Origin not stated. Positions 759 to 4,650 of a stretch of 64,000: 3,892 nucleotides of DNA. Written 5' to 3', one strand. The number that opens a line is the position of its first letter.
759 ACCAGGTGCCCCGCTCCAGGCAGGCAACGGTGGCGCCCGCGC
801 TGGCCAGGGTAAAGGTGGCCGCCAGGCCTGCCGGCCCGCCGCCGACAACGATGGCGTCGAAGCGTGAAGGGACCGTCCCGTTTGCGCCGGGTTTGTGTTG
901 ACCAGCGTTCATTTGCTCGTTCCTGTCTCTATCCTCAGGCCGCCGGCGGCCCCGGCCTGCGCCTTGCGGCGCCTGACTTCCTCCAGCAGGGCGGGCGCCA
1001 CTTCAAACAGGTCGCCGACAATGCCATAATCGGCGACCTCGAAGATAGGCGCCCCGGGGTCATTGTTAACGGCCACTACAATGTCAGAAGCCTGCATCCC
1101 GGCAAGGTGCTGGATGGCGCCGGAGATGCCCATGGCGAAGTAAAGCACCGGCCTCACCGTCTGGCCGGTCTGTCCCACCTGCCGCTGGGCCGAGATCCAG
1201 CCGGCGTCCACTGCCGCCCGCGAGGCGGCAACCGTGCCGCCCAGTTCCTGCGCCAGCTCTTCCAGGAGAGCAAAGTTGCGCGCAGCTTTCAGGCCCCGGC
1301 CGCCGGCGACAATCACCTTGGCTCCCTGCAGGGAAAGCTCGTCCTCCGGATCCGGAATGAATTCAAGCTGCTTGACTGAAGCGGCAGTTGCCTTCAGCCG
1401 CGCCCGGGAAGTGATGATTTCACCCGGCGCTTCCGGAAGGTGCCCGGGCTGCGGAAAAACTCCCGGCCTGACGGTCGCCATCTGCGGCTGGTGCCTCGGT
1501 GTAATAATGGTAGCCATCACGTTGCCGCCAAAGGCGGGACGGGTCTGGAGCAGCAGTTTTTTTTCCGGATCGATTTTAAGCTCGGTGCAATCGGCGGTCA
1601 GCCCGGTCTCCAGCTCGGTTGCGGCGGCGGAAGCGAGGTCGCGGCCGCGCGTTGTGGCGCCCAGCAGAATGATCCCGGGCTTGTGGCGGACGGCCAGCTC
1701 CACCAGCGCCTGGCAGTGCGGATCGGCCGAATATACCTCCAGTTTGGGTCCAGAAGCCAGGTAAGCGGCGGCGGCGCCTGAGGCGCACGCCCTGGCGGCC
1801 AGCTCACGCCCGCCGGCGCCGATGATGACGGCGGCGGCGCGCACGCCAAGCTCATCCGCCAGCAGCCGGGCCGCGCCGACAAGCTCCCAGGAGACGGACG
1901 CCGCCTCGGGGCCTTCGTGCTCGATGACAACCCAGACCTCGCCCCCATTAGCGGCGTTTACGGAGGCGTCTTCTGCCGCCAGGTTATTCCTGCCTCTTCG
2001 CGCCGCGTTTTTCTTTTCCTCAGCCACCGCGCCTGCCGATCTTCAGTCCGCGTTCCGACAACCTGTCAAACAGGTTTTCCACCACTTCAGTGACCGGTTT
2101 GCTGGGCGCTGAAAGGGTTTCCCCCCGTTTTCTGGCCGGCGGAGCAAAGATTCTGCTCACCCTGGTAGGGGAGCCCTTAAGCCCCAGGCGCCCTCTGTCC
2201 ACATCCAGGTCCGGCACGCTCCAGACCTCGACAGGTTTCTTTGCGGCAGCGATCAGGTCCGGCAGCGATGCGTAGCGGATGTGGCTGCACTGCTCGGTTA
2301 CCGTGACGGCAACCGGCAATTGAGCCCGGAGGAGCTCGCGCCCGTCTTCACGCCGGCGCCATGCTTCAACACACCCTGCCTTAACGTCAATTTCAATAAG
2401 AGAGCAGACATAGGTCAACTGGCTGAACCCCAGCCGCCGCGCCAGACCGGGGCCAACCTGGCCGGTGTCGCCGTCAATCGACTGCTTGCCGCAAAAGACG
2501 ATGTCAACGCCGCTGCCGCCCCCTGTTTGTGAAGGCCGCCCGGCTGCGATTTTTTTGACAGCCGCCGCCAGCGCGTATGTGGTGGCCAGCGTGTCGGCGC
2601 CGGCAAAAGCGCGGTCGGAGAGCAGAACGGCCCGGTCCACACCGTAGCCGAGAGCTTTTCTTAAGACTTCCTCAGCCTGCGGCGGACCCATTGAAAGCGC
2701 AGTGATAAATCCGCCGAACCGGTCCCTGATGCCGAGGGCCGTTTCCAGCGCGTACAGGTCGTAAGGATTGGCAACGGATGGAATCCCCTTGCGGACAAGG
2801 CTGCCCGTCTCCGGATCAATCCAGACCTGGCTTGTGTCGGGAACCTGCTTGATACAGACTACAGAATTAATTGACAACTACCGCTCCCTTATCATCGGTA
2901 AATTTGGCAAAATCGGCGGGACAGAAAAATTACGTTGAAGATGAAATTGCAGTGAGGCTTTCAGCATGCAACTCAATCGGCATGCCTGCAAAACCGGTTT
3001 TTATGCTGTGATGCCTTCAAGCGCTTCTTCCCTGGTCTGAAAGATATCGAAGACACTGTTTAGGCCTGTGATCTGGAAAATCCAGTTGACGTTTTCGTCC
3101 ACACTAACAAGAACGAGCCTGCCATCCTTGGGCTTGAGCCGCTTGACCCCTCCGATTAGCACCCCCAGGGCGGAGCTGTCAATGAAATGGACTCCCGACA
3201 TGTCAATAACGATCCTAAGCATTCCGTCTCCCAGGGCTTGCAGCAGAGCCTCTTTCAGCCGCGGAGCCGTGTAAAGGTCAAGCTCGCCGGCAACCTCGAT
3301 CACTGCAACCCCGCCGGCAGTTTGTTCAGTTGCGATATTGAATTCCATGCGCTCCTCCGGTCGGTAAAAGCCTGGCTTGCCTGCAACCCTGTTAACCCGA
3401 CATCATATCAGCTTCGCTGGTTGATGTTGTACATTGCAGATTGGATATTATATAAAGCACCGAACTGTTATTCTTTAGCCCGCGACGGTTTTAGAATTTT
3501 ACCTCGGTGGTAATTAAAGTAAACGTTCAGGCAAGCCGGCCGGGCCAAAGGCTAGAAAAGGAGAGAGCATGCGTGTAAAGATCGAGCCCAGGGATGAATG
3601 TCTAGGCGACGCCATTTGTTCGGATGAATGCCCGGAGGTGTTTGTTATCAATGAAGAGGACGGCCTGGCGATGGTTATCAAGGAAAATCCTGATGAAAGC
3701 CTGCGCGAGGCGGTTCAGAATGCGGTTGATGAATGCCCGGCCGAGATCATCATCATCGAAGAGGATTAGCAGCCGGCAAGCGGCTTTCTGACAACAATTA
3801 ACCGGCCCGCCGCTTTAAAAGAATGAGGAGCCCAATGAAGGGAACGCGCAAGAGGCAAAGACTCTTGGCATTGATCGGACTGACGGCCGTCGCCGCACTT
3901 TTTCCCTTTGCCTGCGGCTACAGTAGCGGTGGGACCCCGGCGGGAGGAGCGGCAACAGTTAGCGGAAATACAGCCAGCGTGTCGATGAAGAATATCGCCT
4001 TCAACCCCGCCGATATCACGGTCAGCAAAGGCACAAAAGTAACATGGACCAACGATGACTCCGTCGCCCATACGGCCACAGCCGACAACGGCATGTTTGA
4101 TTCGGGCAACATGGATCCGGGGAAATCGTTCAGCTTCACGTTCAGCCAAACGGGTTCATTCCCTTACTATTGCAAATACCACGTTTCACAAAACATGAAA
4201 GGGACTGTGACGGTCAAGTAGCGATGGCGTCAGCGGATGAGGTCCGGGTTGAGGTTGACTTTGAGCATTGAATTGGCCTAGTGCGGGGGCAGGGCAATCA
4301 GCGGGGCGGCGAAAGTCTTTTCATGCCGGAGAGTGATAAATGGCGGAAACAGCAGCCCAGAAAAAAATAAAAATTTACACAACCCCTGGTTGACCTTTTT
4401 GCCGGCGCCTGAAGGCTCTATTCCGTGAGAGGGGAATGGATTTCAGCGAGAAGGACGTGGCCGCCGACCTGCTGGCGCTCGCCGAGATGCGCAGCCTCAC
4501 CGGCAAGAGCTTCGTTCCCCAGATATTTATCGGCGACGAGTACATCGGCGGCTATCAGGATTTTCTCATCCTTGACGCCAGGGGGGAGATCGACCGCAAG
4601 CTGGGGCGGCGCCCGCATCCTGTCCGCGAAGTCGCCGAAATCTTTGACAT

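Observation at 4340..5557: Selenocysteine-containing glutaredoxin fused to a thioredoxin-reductase-like flavoprotein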

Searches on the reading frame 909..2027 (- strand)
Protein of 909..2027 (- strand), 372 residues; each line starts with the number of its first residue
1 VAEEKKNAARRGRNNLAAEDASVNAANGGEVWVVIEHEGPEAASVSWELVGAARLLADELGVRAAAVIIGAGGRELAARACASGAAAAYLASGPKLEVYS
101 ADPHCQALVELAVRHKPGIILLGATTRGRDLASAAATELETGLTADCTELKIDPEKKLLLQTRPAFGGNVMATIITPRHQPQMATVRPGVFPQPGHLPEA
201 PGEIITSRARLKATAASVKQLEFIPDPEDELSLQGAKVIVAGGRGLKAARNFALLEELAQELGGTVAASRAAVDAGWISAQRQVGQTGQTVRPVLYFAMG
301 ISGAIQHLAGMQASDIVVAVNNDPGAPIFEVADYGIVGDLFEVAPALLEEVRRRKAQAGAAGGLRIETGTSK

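Call 57: search_protein_families(library=ncbifam, proteins=[window:909-2027:-], max_evalue=0.00001)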
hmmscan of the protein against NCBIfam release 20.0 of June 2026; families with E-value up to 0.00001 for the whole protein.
window:909-2027:- (372 aa): 5 families
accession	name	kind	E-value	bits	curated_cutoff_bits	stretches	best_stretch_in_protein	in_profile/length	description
NF042970.1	AcrlCoAredClosAcrA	equivalog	1.3e-92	310.7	600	2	159-352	160-358/360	acryloyl-CoA reductase electron transfer subunit beta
NF038209.1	mft_etfA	equivalog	6e-42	144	240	1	64-354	25-301/303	mycofactocin-associated electron transfer flavoprotein alpha subunit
NF002889.0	PRK03363.1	equivalog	1.6e-32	113.1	549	1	77-350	41-310/313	electron transfer flavoprotein subunit alpha/FixB family protein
NF008884.0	PRK11916.1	equivalog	4.2e-32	111.7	528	1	103-353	66-312/312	electron transfer flavoprotein subunit alpha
NF051845.1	EtFlavAlphaProt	equivalog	1.6e-29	103.1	600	1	30-357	92-405/406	electron transfer flavoprotein subunit alpha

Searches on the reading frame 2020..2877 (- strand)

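Call 57: search_protein_families(library=ncbifam, proteins=[window:2020-2877:-], max_evalue=0.00001)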
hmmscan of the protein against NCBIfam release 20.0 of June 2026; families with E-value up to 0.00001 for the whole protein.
window:2020-2877:- (285 aa): 5 families
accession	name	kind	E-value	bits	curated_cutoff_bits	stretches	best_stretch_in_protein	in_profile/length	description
NF040731.1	flavo_sub_EftB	exception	1.8e-73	247.1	445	1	6-275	3-256/260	electron transfer flavoprotein subunit beta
NF042971.1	AcrlCoAredClosAcrB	equivalog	8.4e-57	192.2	475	1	5-275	3-262/266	acryloyl-CoA reductase electron transfer subunit gamma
TIGR04503.1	mft_etfB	hypoth_equivalog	2.6e-26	92.6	200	1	6-231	2-225/290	mycofactocin-associated electron transfer flavoprotein beta subunit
NF008998.0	PRK12342.1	equivalog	3e-20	72.7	338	1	5-274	3-250/254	electron transfer flavoprotein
NF002888.0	PRK03359.1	subfamily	5e-20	72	219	1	6-227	4-214/256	putative electron transfer flavoprotein FixA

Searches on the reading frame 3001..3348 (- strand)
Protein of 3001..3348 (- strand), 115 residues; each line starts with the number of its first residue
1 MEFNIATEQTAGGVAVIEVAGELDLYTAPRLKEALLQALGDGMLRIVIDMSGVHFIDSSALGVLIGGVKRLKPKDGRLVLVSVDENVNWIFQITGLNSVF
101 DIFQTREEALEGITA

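Call 57: search_protein_families(library=ncbifam, proteins=[window:3001-3348:-], max_evalue=0.00001)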
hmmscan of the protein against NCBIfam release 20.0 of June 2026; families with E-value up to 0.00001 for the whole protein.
window:3001-3348:- (115 aa): 2 families
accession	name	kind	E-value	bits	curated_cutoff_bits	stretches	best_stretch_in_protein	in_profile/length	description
TIGR00377.1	ant_ant_sig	superfamily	1.4e-28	98.9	53.45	1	1-108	1-108/108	anti-sigma factor antagonist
TIGR02886.1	spore_II_AA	equivalog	1.1e-20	73.6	114.75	1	12-110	7-106/106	anti-sigma F factor antagonist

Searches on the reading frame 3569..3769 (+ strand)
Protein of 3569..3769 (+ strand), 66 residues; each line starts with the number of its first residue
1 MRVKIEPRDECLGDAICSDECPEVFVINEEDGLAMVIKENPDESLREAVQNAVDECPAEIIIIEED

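Call 46: search_protein_families(library=pfam, proteins=[window:3569-3769:+], max_evalue=0.00001)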
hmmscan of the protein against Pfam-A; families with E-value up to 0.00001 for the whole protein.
window:3569-3769:+ (66 aa): 2 families
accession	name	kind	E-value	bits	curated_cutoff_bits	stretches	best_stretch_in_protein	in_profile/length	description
PF13370.11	Fer4_13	-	1.4e-13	51.7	24.5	1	9-61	4-56/58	4Fe-4S single cluster domain of Ferredoxin I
PF13459.11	Fer4_15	-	2.6e-11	44.5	22.4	1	3-63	1-66/66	4Fe-4S single cluster domain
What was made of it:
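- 3569..3769 (+): Conserved upstream neighbour on the same strand: single-cluster ferredoxin of 66 aa. It may be co-transcribed and is a candidate alternative electron donor. Fer4_13/Fer4_15 (call 46).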

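Call 57: search_protein_families(library=ncbifam, proteins=[window:3569-3769:+], max_evalue=0.00001)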
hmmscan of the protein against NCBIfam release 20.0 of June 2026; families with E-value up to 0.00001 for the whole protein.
window:3569-3769:+ (66 aa): 0 families

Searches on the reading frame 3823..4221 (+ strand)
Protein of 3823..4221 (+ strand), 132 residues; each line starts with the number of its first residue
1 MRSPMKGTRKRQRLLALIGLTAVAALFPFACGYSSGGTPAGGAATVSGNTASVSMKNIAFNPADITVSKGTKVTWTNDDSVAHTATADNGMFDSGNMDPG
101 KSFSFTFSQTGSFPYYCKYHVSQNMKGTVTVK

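Call 46: search_protein_families(library=pfam, proteins=[window:3823-4221:+], max_evalue=0.00001)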
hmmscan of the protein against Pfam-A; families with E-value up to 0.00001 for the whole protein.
window:3823-4221:+ (132 aa): 2 families
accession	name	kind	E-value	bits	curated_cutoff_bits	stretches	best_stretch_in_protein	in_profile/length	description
PF00127.26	Copper-bind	-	9.4e-13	48.9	21.2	1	53-132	7-99/99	Copper binding proteins, plastocyanin/azurin family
PF13473.12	Cupredoxin_1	-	8.5e-11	42.3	27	1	47-131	19-104/104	Cupredoxin-like domain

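Call 57: search_protein_families(library=ncbifam, proteins=[window:3823-4221:+], max_evalue=0.00001)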
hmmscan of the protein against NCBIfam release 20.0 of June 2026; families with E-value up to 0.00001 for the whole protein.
window:3823-4221:+ (132 aa): 3 families
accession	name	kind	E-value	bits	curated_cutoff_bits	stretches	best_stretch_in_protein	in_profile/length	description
TIGR03102.1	halo_cynanin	subfamily_domain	3.3e-12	46.5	93.8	1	54-132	33-115/115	halocyanin domain-containing protein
TIGR02656.1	cyanin_plasto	equivalog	3.4e-12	46.6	87.85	1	57-132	11-99/99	plastocyanin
TIGR02657.1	amicyanin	equivalog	3e-06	27.5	110.2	1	55-131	3-82/83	amicyanin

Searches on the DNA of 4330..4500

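Call 75: search_rna_families(source=window, start=4330, end=4500, threshold=evalue, max_evalue=10)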
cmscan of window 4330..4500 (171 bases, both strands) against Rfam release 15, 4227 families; matches with E-value up to 10: 2.
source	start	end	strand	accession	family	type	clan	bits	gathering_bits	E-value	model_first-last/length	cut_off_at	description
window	4338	4405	-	RF02143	HYMAI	Gene; lncRNA;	-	8.7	80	9.5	171-241/241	no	Hydatidiform mole associated and imprinted conserved region 1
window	4424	4499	+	RF02216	ZNFX1-AS1_2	Gene; lncRNA;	-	7.9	45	8.2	1-93/93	no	ZNFX1 antisense RNA 1 conserved region 2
